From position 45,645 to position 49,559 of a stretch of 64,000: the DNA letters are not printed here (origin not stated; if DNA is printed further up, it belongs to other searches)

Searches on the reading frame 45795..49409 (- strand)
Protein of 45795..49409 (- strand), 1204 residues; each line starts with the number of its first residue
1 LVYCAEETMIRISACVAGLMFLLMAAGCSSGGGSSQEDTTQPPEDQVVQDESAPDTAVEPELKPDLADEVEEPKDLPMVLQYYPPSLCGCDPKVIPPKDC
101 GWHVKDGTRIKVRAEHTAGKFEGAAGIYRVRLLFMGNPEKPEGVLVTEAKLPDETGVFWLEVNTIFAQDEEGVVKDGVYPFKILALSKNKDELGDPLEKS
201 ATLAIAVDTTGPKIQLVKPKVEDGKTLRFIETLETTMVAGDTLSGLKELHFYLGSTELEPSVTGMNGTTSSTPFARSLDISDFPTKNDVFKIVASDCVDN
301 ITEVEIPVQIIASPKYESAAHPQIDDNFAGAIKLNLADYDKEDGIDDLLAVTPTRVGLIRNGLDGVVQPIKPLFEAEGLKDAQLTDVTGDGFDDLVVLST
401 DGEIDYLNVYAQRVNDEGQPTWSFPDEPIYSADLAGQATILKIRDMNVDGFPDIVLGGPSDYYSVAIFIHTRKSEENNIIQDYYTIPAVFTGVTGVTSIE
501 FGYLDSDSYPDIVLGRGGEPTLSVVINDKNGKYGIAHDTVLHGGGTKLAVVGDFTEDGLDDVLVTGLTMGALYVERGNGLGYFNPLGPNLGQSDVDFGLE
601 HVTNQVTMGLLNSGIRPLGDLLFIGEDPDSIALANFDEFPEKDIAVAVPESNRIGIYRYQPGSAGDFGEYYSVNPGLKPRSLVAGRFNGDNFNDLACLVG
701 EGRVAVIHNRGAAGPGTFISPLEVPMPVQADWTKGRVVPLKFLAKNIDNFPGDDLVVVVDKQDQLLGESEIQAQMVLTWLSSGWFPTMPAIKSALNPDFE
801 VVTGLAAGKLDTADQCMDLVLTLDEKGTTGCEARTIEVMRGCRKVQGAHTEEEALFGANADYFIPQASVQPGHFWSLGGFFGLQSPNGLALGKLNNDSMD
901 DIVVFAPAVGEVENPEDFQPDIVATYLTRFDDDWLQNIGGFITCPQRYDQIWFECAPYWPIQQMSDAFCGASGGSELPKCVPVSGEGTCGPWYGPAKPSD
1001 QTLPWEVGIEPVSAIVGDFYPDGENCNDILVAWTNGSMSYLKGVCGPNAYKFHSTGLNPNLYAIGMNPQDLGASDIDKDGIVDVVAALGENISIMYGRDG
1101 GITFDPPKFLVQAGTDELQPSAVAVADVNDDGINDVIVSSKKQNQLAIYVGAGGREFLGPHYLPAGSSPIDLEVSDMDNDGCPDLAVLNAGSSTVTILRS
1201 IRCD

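Call 22: search_protein_families(library=pfam, proteins=[window:45795-49409:-])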
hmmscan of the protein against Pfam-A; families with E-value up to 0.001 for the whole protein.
window:45795-49409:- (1204 aa): 2 families
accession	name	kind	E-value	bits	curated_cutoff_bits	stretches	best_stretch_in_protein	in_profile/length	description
PF13517.12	FG-GAP_3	-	3.3e-32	111.3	26.9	4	1127-1187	1-61/61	FG-GAP-like repeat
PF01839.29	FG-GAP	-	1e-16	60.8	22.1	0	1121-1140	3-22/37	FG-GAP repeat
